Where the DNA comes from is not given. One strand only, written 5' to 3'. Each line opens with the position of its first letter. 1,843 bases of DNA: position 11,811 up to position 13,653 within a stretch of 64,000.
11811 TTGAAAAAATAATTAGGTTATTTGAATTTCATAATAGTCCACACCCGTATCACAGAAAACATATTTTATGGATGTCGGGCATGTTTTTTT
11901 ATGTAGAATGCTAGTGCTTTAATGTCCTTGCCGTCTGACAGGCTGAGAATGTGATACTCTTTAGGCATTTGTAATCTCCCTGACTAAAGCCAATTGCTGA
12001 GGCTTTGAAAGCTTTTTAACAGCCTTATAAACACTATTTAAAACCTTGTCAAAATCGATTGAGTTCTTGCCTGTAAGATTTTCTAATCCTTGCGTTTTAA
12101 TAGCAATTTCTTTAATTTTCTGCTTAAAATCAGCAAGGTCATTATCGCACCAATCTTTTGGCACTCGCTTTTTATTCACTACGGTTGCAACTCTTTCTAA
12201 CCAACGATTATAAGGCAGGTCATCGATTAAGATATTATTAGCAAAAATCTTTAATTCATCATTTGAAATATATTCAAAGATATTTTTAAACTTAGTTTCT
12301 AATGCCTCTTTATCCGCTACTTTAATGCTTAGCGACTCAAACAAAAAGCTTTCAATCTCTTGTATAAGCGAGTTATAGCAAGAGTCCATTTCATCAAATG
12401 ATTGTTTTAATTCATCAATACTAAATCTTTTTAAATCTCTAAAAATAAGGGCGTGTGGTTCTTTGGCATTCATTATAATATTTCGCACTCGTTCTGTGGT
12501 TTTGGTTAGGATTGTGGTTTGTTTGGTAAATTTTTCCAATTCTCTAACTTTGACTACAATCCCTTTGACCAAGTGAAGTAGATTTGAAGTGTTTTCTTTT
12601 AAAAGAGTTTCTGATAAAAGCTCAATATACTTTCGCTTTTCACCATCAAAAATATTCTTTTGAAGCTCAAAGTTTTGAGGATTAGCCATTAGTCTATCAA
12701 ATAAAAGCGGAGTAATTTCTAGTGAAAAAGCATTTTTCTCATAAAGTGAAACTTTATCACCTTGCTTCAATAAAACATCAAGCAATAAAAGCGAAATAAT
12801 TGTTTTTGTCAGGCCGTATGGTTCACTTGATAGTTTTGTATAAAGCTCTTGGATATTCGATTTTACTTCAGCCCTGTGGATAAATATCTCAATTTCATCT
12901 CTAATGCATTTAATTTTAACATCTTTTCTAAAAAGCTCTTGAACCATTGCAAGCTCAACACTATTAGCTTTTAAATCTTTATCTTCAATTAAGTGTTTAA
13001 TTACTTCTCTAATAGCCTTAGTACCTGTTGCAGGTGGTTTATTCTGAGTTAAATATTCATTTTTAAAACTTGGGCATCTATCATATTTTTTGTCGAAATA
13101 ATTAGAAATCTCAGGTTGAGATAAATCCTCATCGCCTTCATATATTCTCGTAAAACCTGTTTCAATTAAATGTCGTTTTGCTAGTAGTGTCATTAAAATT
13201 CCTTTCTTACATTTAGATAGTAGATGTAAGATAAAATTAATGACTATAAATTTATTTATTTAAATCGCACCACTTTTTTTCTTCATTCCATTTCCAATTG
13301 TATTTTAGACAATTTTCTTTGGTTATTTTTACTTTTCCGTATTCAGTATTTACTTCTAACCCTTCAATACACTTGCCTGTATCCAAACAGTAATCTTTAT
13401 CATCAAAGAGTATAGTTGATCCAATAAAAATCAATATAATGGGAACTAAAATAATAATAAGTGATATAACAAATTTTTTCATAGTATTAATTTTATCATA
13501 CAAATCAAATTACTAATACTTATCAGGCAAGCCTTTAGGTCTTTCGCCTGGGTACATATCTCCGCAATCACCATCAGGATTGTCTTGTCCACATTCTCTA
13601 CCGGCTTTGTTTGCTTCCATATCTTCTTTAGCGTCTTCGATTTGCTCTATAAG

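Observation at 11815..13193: Decayed PAPS-reductase 5' remnant fused behind a 410-aa gene links the tRNA island to the 47-58 kb array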

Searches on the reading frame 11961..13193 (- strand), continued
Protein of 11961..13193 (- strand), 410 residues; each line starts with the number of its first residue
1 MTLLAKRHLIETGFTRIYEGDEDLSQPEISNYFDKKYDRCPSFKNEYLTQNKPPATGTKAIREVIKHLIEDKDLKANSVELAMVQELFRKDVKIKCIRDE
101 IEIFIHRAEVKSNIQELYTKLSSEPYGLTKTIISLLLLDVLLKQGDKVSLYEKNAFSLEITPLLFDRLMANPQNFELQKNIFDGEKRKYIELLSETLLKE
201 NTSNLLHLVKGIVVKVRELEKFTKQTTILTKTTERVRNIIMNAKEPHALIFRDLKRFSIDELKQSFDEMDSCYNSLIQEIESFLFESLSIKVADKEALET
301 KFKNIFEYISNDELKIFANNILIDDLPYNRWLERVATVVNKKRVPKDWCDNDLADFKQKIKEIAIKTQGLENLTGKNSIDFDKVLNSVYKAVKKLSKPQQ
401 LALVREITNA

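Call 69: search_protein_families(library=padloc, proteins=[P0002, P0021, P0003, P0007, P0011, L001:6635-7522:+, L002:8394-9179:+, L014:10001-11206:-, L001:7519-9456:-], max_evalue=0.001)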
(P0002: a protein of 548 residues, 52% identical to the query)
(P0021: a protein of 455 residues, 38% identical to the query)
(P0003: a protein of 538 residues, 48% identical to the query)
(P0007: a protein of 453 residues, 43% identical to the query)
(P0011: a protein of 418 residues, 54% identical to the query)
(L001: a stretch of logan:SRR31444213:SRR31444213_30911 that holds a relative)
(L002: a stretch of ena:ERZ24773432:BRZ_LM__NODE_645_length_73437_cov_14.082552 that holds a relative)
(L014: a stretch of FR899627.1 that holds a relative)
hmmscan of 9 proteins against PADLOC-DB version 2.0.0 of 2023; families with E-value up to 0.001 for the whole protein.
P0002 (548 aa): 14 families
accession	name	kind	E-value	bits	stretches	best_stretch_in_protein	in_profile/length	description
PDLC02779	SspC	-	4.2e-54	181.8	2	223-511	750-1052/1054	SspC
PDLC02781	SspC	-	8.8e-53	177.4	2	221-517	748-1062/1104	SspC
PDLC02775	SspC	-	4.7e-47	158.3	2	210-513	744-1062/1064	SspC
PDLC02780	SspC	-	1.2e-46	157.3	2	221-517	732-1030/1045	SspC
PDLC02778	SspC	-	1.3e-46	156.9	2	231-511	754-1048/1053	SspC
PDLC02774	SspC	-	3.8e-32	109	1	232-519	734-1035/1065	SspC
PDLC02777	SspC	-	2.8e-31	106.5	2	200-515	724-1049/1097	SspC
PDLC02770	SspC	-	1.1e-25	88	1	216-514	726-1041/1047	SspC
PDLC02773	SspC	-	4.8e-25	85.7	1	246-503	737-1007/1011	SspC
PDLC02776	SspC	-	2.5e-21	73.2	1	220-526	681-1003/1039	SspC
PDLC02478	BrxC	-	2.4e-16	56.6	1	236-394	780-936/1108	BrxC-PglY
PDLC02772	SspC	-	1.7e-13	47.4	1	217-517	763-1072/1123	SspC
PDLC02768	SspB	-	1.4e-06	25.9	1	49-122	85-168/295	SspB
PDLC02769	SspB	-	0.00074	17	0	49-119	88-168/282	SspB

P0021 (455 aa): 11 families
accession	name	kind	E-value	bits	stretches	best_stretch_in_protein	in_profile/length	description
PDLC02781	SspC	-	1.9e-40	136.5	1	111-445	726-1079/1104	SspC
PDLC02779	SspC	-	1.2e-39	133.9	1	130-416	748-1052/1054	SspC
PDLC02780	SspC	-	1.4e-35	120.6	1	102-422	702-1030/1045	SspC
PDLC02778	SspC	-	6.5e-35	118.1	1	141-419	755-1051/1053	SspC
PDLC02775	SspC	-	2e-33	113.2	1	102-417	727-1061/1064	SspC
PDLC02774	SspC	-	8.3e-25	84.7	1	152-419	747-1030/1065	SspC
PDLC02777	SspC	-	5.6e-24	82.3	1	102-447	717-1074/1097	SspC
PDLC02770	SspC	-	1.3e-20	71.2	1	117-419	718-1041/1047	SspC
PDLC02773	SspC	-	9.1e-17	58.3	1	162-409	747-1008/1011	SspC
PDLC02776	SspC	-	1.5e-15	54.1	1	107-414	660-987/1039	SspC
PDLC02478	BrxC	-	4.1e-05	19.4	1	148-419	784-1065/1108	BrxC-PglY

P0003 (538 aa): 12 families
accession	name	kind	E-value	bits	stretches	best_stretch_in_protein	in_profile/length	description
PDLC02781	SspC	-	3.2e-63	211.9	2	196-501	745-1063/1104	SspC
PDLC02779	SspC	-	6.4e-62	207.6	2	199-494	748-1052/1054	SspC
PDLC02778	SspC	-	3e-53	178.9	1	208-494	753-1048/1053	SspC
PDLC02780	SspC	-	1.2e-47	160.6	2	197-499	730-1029/1045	SspC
PDLC02775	SspC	-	2.3e-46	156.1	1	198-496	754-1062/1064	SspC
PDLC02774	SspC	-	2.7e-40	136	1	133-497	638-1030/1065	SspC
PDLC02776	SspC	-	8.6e-35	117.8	2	189-500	672-995/1039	SspC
PDLC02777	SspC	-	2.6e-33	113.3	1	197-500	744-1051/1097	SspC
PDLC02773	SspC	-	2.2e-32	110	1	219-487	732-1008/1011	SspC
PDLC02770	SspC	-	2.1e-26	90.4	1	197-495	729-1039/1047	SspC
PDLC02478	BrxC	-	1.6e-21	73.8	1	209-476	774-1044/1108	BrxC-PglY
PDLC02772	SspC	-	1.9e-09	34.1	1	212-522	780-1091/1123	SspC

P0007 (453 aa): 12 families
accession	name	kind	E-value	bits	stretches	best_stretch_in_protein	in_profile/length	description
PDLC02781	SspC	-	1.2e-57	193.5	1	108-406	746-1058/1104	SspC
PDLC02779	SspC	-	8.8e-55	184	1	108-403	746-1051/1054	SspC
PDLC02778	SspC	-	8.6e-50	167.4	1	121-406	755-1050/1053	SspC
PDLC02775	SspC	-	4e-45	151.9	1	87-404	733-1060/1064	SspC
PDLC02780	SspC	-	1.4e-41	140.5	1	106-408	728-1028/1045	SspC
PDLC02774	SspC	-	1e-37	127.5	1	129-409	743-1033/1065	SspC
PDLC02773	SspC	-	4.8e-31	105.6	1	136-396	738-1007/1011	SspC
PDLC02776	SspC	-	2.7e-29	99.6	2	104-408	676-994/1039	SspC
PDLC02770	SspC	-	2.5e-27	93.4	1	118-404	739-1038/1047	SspC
PDLC02777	SspC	-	4.2e-27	92.7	1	96-412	732-1053/1097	SspC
PDLC02478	BrxC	-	1.6e-19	67.1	1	129-387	784-1045/1108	BrxC-PglY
PDLC02772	SspC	-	5.9e-13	45.7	1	128-442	785-1104/1123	SspC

P0011 (418 aa): 12 families
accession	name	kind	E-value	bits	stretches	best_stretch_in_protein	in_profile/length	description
PDLC02781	SspC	-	7.4e-38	128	1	68-408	578-932/1104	SspC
PDLC02779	SspC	-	3.5e-35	119.1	1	71-408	582-927/1054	SspC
PDLC02780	SspC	-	1.7e-33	113.7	1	163-400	651-906/1045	SspC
PDLC02775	SspC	-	9.5e-33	111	1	161-413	674-941/1064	SspC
PDLC02778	SspC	-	3.6e-27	92.5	1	233-405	747-923/1053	SspC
PDLC02774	SspC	-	1.7e-24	83.7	1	162-399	647-901/1065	SspC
PDLC02770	SspC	-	4.4e-20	69.4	1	224-401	725-919/1047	SspC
PDLC02776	SspC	-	5.7e-20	68.7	1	217-411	669-869/1039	SspC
PDLC02777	SspC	-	1.3e-15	54.7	1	227-399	743-919/1097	SspC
PDLC02773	SspC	-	1.2e-14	51.3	1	253-402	735-887/1011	SspC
PDLC02478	BrxC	-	9.5e-12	41.4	1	231-399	765-932/1108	BrxC-PglY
PDLC02772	SspC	-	5.4e-09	32.5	1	171-403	713-952/1123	SspC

L001:6635-7522:+ (295 aa): 4 families
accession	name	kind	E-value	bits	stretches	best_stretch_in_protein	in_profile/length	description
PDLC02782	SspD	-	2.4e-91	304.3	1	23-294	1-276/277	SspD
PDLC02510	BrxP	-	2.6e-18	63.6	1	24-230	135-342/779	BrxP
PDLC02661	DndC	-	1.9e-09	35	1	19-145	20-162/468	DndC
PDLC02662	DndC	-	2.4e-09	34.7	1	19-145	24-166/481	DndC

L002:8394-9179:+ (261 aa): 4 families
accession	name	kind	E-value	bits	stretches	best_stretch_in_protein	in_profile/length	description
PDLC02782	SspD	-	1.9e-84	281.7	1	8-250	2-237/277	SspD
PDLC02510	BrxP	-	7.4e-20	68.8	1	3-200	130-330/779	BrxP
PDLC02662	DndC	-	6.4e-09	33.3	1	8-133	29-169/481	DndC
PDLC02661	DndC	-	7.8e-09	33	1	8-129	25-161/468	DndC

L014:10001-11206:- (401 aa): 20 families
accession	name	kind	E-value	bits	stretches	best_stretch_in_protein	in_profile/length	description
PDLC02614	DrmC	-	7.8e-18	62.7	2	238-349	30-143/153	DrmC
PDLC02606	DrmC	-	6.2e-11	40.4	1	234-353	39-170/182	DrmC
PDLC02597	DrmC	-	7.8e-11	40.3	1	238-347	105-226/242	DrmC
PDLC02585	DrmC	-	2e-10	38.7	1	235-348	111-236/253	DrmC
PDLC02587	DrmC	-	4.1e-10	37.1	1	305-357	204-256/267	DrmC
PDLC02612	DrmC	-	4.8e-10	37.4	1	237-358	100-226/235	DrmC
PDLC02589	DrmC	-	6.9e-10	36.5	1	303-358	201-255/264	DrmC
PDLC03924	MkoC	-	1.6e-09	34.5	1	234-347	997-1123/1136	-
PDLC02588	DrmC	-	3.4e-09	34.7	1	254-342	130-229/256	DrmC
PDLC02605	DrmC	-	4.1e-09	34.4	0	27-197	98-263/270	DrmC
PDLC02607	DrmC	-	9.1e-09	33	1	233-358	114-255/265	DrmC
PDLC02901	DpdK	-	6.9e-08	30.4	1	257-357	70-169/173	DpdK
PDLC02609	DrmC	-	1.9e-07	29.3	1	238-348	105-224/241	DrmC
PDLC02615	DrmC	-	1.6e-06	25.7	0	254-344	100-196/218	DrmC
PDLC02591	DrmC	-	5.7e-06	23.7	1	238-358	121-252/260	DrmC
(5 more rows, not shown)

L001:7519-9456:- (645 aa): 22 families
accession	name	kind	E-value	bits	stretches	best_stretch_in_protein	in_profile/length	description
PDLC02614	DrmC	-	1.3e-25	87.9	2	478-590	27-142/153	DrmC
PDLC02606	DrmC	-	1.7e-19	68.3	2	291-429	32-165/182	DrmC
PDLC02605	DrmC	-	2.5e-18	64.6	2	292-437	115-259/270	DrmC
PDLC02585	DrmC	-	4.7e-18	63.7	2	295-433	106-240/253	DrmC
PDLC02597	DrmC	-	8.4e-18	63.1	2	477-590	101-226/242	DrmC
PDLC02588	DrmC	-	1.7e-17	61.9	2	293-423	103-229/256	DrmC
PDLC02612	DrmC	-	1.7e-13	48.7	2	287-421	87-208/235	DrmC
PDLC02607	DrmC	-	3.4e-12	44.2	1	295-429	111-245/265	DrmC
PDLC02587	DrmC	-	2.8e-11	40.9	1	548-601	204-257/267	DrmC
PDLC02591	DrmC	-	6.7e-11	39.9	2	499-599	144-250/260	DrmC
PDLC02901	DpdK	-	1.9e-10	38.7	1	502-596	72-165/173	DpdK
PDLC02602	DrmC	-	3.5e-10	37.4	1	271-438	87-249/381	DrmC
PDLC02595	DrmC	-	4.3e-10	37.8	1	313-421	135-243/269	DrmC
PDLC02589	DrmC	-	4.9e-10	37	1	546-600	201-254/264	DrmC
PDLC02616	DrmC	-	6.6e-10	37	1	295-437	82-215/224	DrmC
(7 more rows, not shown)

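Call 76: search_protein_representatives(alignment_id=A1)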
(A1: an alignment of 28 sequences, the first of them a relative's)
Query: 28 sequences, 457 profile positions. Proteins with E-value up to 0.001 (for the whole library): 1915; up to 1e-10: 1442; up to 1e-30: 275. The best 150 are listed.
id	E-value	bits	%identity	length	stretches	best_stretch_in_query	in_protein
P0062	1.4e-217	739.5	-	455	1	1-457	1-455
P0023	1.5e-198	676.7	-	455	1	1-456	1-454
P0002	4.9e-168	576.1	-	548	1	2-456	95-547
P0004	2.0e-164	564.2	-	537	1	37-455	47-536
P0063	1.5e-163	561.3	-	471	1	6-455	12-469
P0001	2.5e-155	534.3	-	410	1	42-456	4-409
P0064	1.3e-152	525.4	-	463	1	3-456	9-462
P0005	8.7e-149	512.7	-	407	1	73-456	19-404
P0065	5.5e-133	460.6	-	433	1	26-456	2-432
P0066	1.3e-129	449.5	-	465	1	4-456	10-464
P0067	6.4e-128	443.9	-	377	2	147-300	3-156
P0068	3.1e-116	405.4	-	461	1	3-454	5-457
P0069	1.0e-115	403.7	-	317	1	141-456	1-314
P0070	6.8e-109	381.2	-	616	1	28-424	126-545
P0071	7.8e-104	364.5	-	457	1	3-454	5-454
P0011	1.6e-103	363.4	-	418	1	2-314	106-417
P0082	7.8e-63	229.4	-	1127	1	23-423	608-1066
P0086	1.4e-46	175.8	-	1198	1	138-433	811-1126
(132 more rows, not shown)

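Call 77: search_protein_families(library=padloc, proteins=[P0082, P0086, P0070, P0062], max_evalue=0.00001)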
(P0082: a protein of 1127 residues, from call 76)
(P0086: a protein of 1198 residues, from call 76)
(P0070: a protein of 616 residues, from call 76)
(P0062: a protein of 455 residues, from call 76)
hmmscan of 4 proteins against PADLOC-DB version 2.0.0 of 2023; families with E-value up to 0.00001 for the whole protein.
P0082 (1127 aa): 13 families
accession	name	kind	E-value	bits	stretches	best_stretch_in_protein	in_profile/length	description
PDLC02779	SspC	-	4.3e-270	896.9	1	8-1051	1-1052/1054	SspC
PDLC02781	SspC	-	1.3e-237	789.5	1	14-1096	2-1095/1104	SspC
PDLC02775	SspC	-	4.6e-226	751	1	4-1054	5-1063/1064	SspC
PDLC02778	SspC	-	8.5e-213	707.1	1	12-1053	1-1050/1053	SspC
PDLC02780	SspC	-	2.3e-205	682.7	1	5-1055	4-1028/1045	SspC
PDLC02774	SspC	-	3.8e-175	582.5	1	12-1060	1-1036/1065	SspC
PDLC02776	SspC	-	3e-162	539.7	1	30-1099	9-1033/1039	SspC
PDLC02777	SspC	-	1.3e-141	471.9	1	13-1108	1-1095/1097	SspC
PDLC02478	BrxC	-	5.4e-123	409.7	1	9-1034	7-1045/1108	BrxC-PglY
PDLC02770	SspC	-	2.6e-122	407.9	1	29-1051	24-1038/1047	SspC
PDLC02773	SspC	-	1.4e-119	398.7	1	14-1044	2-1008/1011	SspC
PDLC02772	SspC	-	6.7e-88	293.9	1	52-1104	49-1119/1123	SspC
PDLC02771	SspC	-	4.8e-61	205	2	363-730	443-814/828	SspC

P0086 (1198 aa): 14 families
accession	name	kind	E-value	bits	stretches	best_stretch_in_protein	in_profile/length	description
PDLC02779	SspC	-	0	1108.1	1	14-1111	2-1052/1054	SspC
PDLC02781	SspC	-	1.8e-293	974.4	1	19-1161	2-1099/1104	SspC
PDLC02778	SspC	-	6.9e-264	876.2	1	17-1115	1-1052/1053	SspC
PDLC02775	SspC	-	3.1e-252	837.7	1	7-1113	3-1062/1064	SspC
PDLC02774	SspC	-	2.2e-229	762.1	1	17-1150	1-1060/1065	SspC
PDLC02780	SspC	-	8.7e-224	743.7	1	7-1123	1-1036/1045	SspC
PDLC02478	BrxC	-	8.2e-204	677.3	1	14-1092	7-1043/1108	BrxC-PglY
PDLC02776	SspC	-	2.2e-169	563.4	1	183-1166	100-1038/1039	SspC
PDLC02773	SspC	-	6.9e-165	548.7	1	201-1106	146-1010/1011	SspC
PDLC02777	SspC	-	1.3e-151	505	1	19-1162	2-1091/1097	SspC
PDLC02770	SspC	-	1.7e-125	418.4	2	203-1113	162-1040/1047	SspC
PDLC02771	SspC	-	1.6e-94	315.7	2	384-792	441-816/828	SspC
PDLC02772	SspC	-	4.9e-81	271.1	1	18-1166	12-1120/1123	SspC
PDLC02485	BrxC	-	3.3e-06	22.9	0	232-395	266-430/1376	BrxC-PglY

P0070 (616 aa): 12 families
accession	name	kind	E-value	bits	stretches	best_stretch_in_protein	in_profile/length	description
PDLC02779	SspC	-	1.3e-79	266.2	1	35-539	488-1052/1054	SspC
PDLC02781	SspC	-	2.3e-74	248.9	1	139-588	618-1101/1104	SspC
PDLC02780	SspC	-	1.2e-66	223.4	1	47-541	477-1026/1045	SspC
PDLC02778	SspC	-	1.5e-66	222.9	2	250-540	754-1049/1053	SspC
PDLC02775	SspC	-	3.6e-61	205.1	1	44-541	506-1062/1064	SspC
PDLC02774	SspC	-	2.7e-59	198.9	1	155-545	619-1033/1065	SspC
PDLC02776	SspC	-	3.3e-46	155.6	1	48-584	441-1031/1039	SspC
PDLC02773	SspC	-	1.2e-37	127.4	1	161-532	615-1008/1011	SspC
PDLC02777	SspC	-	6.3e-37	125.2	1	211-537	717-1042/1097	SspC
PDLC02770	SspC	-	1.7e-33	113.8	2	234-529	726-1028/1047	SspC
PDLC02478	BrxC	-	1.9e-26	90.1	1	249-523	773-1046/1108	BrxC-PglY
PDLC02772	SspC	-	2.7e-18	63.4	1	258-523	784-1050/1123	SspC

P0062 (455 aa): 10 families
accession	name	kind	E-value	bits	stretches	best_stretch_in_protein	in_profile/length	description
PDLC02779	SspC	-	1.3e-40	137.1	1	122-416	739-1052/1054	SspC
PDLC02781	SspC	-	6.9e-39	131.4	1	113-425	728-1062/1104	SspC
PDLC02778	SspC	-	2.6e-36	122.7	1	140-419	754-1051/1053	SspC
PDLC02780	SspC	-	3.6e-36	122.6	1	102-423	702-1031/1045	SspC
PDLC02775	SspC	-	2.1e-34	116.4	1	102-417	727-1061/1064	SspC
PDLC02774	SspC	-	1.6e-23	80.4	1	152-418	747-1029/1065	SspC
PDLC02777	SspC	-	1.5e-22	77.6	1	102-413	717-1041/1097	SspC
PDLC02770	SspC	-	1e-21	74.8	1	119-417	720-1039/1047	SspC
PDLC02776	SspC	-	5.1e-16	55.6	1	107-412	660-985/1039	SspC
PDLC02773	SspC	-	2.1e-15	53.8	1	162-408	747-1007/1011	SspC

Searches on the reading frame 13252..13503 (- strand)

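Call 8: search_protein_families(library=pfam, proteins=[window:13252-13503:-], max_evalue=0.1)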
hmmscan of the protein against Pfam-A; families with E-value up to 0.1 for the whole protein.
window:13252-13503:- (83 aa): 2 families
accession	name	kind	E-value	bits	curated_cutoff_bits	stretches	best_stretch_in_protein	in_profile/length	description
PF19177.5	DUF5859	-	0.029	15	25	1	29-71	38-83/162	Family of unknown function (DUF5859)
PF09446.15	VMA21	-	0.061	13.9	29.5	1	9-35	4-31/64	VMA21-like domain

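Call 9: search_protein_families(library=ncbifam, proteins=[window:13252-13503:-], max_evalue=0.1)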
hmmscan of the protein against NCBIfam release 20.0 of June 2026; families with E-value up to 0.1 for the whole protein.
window:13252-13503:- (83 aa): 2 families
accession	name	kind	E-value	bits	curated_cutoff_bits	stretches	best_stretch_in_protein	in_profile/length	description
NF045480.1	FdxA_Actino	equivalog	0.066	13.5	125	1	21-63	22-64/107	ferredoxin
TIGR04370.1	glyco_rpt_poly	subfamily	0.075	12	40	1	1-35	203-238/396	oligosaccharide repeat unit polymerase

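Call 10: search_protein_families(library=padloc, proteins=[window:13252-13503:-], max_evalue=0.1)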
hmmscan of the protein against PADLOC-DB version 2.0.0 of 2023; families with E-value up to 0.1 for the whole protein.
window:13252-13503:- (83 aa): 0 families

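Call 11: search_protein_families(library=phrogs, proteins=[window:13252-13503:-], max_evalue=0.1)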
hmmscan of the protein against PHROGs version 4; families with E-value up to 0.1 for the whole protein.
window:13252-13503:- (83 aa): 0 families
